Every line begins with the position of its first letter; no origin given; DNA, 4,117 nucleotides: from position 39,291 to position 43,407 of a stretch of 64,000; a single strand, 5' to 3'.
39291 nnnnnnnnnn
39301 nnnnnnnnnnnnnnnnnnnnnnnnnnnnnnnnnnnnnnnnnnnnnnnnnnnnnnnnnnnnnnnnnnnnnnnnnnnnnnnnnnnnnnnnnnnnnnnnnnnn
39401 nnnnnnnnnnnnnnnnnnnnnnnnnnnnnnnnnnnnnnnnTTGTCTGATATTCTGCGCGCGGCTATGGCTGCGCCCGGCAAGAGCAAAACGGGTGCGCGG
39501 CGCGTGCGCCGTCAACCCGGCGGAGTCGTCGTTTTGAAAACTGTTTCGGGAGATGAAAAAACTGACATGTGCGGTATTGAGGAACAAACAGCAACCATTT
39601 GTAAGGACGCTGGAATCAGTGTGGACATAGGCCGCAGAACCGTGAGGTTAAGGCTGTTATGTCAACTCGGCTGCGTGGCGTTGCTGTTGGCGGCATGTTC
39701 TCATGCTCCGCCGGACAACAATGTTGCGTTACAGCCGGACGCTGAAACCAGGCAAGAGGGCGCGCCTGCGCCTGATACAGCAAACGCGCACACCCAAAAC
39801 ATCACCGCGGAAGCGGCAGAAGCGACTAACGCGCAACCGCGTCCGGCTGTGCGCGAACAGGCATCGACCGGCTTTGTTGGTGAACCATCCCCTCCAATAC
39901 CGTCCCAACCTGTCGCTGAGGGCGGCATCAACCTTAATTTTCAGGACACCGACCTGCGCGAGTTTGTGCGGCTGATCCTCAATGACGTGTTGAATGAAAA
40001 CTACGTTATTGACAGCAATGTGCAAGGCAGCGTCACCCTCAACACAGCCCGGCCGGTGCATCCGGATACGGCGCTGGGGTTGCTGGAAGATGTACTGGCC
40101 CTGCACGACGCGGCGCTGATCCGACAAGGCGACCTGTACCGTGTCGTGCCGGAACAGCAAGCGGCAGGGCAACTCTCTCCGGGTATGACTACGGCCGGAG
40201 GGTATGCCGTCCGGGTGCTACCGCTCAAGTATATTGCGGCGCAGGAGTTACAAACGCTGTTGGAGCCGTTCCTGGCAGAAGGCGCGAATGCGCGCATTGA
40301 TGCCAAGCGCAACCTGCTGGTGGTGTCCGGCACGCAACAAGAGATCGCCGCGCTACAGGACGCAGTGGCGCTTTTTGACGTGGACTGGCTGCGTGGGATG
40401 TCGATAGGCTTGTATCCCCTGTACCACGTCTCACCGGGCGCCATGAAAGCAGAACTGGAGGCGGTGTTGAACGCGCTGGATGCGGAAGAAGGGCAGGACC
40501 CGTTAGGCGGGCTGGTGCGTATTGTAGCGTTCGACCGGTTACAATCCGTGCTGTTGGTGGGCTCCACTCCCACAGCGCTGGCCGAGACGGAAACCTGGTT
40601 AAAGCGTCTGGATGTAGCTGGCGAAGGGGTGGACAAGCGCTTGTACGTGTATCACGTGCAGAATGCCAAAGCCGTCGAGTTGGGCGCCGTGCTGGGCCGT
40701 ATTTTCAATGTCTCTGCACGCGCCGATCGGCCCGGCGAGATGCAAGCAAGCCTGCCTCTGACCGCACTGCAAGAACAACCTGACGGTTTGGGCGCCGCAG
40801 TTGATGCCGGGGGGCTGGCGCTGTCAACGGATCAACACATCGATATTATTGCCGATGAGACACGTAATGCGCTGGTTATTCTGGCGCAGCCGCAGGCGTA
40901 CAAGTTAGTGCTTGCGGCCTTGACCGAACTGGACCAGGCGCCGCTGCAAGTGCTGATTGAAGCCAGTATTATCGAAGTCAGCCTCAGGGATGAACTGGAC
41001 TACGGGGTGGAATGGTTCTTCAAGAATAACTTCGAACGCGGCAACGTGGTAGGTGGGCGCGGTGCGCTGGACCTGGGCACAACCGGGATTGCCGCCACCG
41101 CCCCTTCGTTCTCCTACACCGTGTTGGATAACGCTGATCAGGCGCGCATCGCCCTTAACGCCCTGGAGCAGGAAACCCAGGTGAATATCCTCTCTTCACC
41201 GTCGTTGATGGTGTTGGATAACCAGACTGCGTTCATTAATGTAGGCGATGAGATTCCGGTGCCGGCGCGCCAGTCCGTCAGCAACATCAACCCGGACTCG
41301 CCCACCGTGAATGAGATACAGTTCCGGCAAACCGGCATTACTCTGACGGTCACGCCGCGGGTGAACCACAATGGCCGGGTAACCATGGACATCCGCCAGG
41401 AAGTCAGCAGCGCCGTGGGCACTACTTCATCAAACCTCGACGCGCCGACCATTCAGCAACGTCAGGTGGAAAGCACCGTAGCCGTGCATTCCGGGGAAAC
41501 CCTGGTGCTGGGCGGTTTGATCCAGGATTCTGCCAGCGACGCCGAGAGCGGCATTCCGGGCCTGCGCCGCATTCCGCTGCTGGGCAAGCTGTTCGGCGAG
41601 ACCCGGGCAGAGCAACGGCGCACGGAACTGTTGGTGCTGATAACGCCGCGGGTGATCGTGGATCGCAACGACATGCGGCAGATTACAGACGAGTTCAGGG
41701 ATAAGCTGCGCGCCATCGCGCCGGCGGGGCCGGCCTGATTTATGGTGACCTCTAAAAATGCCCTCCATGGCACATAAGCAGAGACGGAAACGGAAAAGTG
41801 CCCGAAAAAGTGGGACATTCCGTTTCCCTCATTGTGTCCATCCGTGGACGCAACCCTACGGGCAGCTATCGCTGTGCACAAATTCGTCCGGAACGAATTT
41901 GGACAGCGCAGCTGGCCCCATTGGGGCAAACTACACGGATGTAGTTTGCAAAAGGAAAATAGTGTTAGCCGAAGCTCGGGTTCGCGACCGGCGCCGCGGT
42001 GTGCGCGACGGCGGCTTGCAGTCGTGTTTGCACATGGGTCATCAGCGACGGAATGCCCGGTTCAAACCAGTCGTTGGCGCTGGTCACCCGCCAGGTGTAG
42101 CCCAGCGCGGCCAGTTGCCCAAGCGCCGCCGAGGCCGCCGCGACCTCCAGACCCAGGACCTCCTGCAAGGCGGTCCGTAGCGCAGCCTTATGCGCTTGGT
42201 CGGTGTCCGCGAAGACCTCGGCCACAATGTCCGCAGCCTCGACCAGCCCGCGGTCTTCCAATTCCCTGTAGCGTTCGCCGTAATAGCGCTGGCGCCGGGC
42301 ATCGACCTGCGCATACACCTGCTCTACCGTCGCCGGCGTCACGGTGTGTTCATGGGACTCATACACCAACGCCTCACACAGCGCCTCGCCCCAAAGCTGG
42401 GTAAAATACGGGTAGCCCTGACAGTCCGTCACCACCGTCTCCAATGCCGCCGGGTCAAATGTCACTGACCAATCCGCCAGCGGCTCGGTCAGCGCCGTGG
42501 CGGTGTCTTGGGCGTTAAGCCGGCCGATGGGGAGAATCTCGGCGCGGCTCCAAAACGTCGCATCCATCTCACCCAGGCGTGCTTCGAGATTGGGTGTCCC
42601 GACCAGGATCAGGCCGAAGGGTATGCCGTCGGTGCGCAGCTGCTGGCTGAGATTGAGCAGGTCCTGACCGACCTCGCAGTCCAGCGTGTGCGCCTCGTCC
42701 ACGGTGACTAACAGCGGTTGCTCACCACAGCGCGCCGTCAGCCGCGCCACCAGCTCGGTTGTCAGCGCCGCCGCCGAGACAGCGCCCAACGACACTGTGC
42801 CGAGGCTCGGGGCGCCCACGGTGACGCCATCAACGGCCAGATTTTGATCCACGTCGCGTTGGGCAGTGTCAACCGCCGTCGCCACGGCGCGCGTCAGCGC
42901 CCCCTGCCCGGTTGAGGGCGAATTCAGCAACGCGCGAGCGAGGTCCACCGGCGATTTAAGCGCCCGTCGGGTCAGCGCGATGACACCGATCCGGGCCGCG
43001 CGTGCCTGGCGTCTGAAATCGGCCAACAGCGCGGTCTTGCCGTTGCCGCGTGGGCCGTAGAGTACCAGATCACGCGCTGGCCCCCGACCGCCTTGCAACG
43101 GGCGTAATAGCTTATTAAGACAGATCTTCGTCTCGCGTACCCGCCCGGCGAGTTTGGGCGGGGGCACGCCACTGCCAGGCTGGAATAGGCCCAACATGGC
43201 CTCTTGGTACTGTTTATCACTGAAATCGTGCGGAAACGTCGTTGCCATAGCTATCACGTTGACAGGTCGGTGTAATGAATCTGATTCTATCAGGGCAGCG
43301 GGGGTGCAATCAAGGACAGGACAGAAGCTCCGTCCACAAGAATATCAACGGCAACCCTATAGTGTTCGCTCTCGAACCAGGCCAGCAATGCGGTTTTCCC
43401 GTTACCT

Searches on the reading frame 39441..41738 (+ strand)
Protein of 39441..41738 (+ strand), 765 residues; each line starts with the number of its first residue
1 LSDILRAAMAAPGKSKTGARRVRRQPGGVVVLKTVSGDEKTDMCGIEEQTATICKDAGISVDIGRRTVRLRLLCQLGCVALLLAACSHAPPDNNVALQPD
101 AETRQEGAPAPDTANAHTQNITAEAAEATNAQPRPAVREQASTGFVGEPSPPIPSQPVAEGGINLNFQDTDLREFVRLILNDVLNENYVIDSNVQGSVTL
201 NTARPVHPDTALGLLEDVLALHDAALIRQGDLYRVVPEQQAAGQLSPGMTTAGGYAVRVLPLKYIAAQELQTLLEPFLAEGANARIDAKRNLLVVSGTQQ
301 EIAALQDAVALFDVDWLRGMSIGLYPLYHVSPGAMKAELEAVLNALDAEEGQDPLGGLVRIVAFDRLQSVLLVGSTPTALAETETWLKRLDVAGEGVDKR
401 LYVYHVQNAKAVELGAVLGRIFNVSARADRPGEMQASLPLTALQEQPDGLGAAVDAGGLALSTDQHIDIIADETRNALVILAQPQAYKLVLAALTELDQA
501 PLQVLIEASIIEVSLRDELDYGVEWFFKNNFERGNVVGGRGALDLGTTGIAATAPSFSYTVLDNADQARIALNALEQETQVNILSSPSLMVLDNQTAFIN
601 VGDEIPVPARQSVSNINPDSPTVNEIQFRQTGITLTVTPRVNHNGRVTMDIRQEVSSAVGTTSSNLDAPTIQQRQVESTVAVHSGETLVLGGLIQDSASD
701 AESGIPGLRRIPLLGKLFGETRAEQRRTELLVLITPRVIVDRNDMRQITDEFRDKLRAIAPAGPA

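Call 66: search_protein_families(library=pfam, proteins=[window:39441-41738:+], max_evalue=0.00001)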
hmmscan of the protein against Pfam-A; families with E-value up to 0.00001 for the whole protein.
window:39441-41738:+ (765 aa): 3 families
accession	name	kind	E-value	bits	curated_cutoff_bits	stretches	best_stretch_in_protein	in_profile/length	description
PF00263.26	Secretin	-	5e-53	179.6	27.5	1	574-739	1-168/169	Bacterial type II and III secretion system protein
PF03958.22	Secretin_N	-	2.1e-28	98.7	28.2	3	257-316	1-67/69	Bacterial type II/III secretion system short domain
PF21305.2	type_II_gspD_N0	-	2.9e-14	53.1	27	1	165-235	1-71/71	GspD-like, N0 domain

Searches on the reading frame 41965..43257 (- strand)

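Call 66: search_protein_families(library=pfam, proteins=[window:41965-43257:-], max_evalue=0.00001)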
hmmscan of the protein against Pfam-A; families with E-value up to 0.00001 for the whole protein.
window:41965-43257:- (430 aa): 2 families
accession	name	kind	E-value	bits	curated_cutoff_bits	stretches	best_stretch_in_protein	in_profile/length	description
PF13401.12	AAA_22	-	3.4e-12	47.2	27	1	64-228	8-130/130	AAA domain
PF13191.12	AAA_16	-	3.3e-10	41.1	32.6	1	36-207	2-159/167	AAA ATPase domain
